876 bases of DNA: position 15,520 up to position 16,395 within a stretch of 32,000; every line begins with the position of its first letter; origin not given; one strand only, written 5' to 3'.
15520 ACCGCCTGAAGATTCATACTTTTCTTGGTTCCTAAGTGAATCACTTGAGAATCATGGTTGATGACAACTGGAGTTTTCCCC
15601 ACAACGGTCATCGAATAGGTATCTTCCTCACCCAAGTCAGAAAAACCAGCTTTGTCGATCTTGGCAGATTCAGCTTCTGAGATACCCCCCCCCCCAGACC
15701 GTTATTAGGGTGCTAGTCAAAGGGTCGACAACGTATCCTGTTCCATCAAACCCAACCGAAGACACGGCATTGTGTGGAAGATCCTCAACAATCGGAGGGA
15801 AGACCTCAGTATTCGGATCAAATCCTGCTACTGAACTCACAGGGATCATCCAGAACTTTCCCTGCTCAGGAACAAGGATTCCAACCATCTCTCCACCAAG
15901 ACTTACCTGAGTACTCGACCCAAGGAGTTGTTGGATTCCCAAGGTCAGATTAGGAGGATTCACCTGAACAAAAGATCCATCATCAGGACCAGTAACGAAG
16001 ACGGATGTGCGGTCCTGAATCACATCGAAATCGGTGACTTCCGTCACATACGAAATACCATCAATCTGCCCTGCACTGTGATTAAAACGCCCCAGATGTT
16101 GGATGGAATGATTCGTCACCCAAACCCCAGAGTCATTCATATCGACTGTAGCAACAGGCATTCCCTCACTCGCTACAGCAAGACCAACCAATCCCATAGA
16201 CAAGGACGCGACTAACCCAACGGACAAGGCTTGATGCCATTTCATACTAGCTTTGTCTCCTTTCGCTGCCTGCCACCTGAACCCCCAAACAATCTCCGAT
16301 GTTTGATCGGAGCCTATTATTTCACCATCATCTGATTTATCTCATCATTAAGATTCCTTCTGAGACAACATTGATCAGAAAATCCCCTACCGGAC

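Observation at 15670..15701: A G11 homopolymer splits the giant surface-protein gene, and removing one G restores a signal-peptide-bearing protein of about 2,060 aa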

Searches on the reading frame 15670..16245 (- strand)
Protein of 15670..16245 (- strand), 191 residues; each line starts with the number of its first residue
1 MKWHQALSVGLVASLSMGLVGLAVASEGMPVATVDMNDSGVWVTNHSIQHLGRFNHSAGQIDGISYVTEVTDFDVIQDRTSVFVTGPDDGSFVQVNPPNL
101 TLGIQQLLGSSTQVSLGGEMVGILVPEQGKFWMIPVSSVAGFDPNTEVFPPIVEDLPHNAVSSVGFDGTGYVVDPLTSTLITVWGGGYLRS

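Call 5: search_protein_families(library=pfam, proteins=[window:15670-16245:-], max_evalue=0.01)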
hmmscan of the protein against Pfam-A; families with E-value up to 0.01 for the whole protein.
window:15670-16245:- (191 aa): 0 families

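Call 6: find_encoding_contigs(protein=window:15670-16245:-, flank=3000, max_places=10)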
Protein window:15670-16245:- (191 aa): 1 contig read that carries it; 1 place shown.
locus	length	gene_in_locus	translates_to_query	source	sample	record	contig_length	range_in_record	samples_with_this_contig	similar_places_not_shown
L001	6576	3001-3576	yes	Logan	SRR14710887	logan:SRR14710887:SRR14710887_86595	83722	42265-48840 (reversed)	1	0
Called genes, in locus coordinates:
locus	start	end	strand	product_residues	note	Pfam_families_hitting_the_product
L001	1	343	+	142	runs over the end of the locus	PF01220:DHquinase_II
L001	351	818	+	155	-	PF10263:SprT-like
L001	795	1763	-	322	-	PF02517:Rce1-like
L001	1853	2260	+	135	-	-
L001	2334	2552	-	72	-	PF13396:PLDc_N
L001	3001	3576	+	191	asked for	-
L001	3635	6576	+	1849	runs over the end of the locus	PF17963:Big_9, PF17803:Cadherin_4, PF17892:Cadherin_5 (weak), PF17963:Big_9, PF17803:Cadherin_4, PF17963:Big_9, PF00041:fn3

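Call 11: list_cluster_members(proteins=[window:15670-16245:-, L002:2425-7974:+, window:9064-10035:-])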
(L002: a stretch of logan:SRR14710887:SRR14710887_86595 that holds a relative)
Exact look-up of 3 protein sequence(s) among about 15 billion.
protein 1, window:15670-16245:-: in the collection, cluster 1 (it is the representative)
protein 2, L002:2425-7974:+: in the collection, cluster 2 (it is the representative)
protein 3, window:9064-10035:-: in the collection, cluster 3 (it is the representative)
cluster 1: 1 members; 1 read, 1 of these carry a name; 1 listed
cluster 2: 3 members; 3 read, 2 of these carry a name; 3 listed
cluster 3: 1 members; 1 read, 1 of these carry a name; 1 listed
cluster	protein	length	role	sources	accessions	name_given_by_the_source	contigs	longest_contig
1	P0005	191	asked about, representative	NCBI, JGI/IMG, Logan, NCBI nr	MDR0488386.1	MAG: hypothetical protein LBG99_03130 [Propionibacteriaceae bacterium] | hypothetical protein | hypothetical protein [Propionibacteriaceae bacterium]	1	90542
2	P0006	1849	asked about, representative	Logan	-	-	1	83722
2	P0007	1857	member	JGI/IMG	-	hypothetical protein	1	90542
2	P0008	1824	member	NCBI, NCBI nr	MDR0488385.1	MAG: tandem-95 repeat protein [Propionibacteriaceae bacterium] | tandem-95 repeat protein [Propionibacteriaceae bacterium]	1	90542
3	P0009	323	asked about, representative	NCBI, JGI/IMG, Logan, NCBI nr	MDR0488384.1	MAG: MoxR family ATPase [Propionibacteriaceae bacterium] | MoxR-like ATPase | MoxR family ATPase [Propionibacteriaceae bacterium]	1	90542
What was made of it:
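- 15670..16245 (-): Upstream fragment of 191 aa. It holds the start codon, the N-terminal hydrophobic helix (signal peptide with an AVA|SEG-like site, or a membrane anchor) and the first half of a predicted beta-propeller. NCBI annotates it as MDR0488386.1 (call 11).
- On PFNA-type operon: The host is a Propionibacteriaceae MAG (call 11).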

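Call 31: search_protein_families(library=ncbifam, proteins=[window:15670-16245:-], max_evalue=0.01)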
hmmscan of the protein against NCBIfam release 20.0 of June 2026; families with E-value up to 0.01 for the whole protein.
window:15670-16245:- (191 aa): 0 families

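Call 55: find_homologous_proteins(query=window:15670-16245:-, max_evalue=0.00001)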
Query window:15670-16245:- (191 aa): 2 proteins with E <= 0.00001 among 479 candidates.
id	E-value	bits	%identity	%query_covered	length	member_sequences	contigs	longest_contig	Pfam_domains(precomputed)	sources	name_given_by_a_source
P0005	1.0e-120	418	100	100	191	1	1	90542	-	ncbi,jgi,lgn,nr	ncbi:MAG: hypothetical protein LBG99_03130 [Propionibacteriaceae bacterium]|jgi:hypothetical protein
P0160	4.2e-103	361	85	99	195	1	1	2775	-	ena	-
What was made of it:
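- Tried and rejected: Searching again with the 191-aa fragment alone found the key relative (call 55).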

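Call 56: find_encoding_contigs(protein=P0160, flank=5000, max_places=6)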
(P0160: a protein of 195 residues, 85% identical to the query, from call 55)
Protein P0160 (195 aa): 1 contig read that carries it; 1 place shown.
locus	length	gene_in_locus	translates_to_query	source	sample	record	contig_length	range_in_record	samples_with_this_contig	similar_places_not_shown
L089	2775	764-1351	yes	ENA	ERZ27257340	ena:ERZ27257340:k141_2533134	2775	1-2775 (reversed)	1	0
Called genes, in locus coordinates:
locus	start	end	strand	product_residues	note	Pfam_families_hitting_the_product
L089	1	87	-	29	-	?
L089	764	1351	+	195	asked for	-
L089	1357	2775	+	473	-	?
